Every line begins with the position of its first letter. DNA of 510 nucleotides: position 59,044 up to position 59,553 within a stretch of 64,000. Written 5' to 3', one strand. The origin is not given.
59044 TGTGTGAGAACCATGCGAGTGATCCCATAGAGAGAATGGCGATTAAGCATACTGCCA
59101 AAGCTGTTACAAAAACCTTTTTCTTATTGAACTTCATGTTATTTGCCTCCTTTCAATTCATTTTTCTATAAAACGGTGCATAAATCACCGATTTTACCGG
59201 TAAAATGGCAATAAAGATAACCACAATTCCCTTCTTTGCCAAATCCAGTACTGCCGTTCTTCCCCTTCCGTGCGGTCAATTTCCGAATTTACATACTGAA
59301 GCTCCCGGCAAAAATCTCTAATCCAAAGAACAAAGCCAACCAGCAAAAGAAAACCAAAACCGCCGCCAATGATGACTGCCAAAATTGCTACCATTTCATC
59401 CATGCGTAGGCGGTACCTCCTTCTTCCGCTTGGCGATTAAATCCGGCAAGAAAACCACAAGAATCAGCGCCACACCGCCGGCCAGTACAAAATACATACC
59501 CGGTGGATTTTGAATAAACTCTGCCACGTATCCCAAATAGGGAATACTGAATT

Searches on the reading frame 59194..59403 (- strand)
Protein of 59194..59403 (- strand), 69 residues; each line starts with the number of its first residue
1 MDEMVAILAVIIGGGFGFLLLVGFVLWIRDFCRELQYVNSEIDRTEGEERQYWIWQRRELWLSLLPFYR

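Call 5: search_protein_families(library=pfam, proteins=[window:59194-59403:-], max_evalue=0.01)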
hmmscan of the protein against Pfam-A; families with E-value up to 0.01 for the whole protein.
window:59194-59403:- (69 aa): 0 families

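Call 6: search_protein_families(library=ncbifam, proteins=[window:59194-59403:-], max_evalue=0.01)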
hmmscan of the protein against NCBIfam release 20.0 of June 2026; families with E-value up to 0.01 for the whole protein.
window:59194-59403:- (69 aa): 0 families
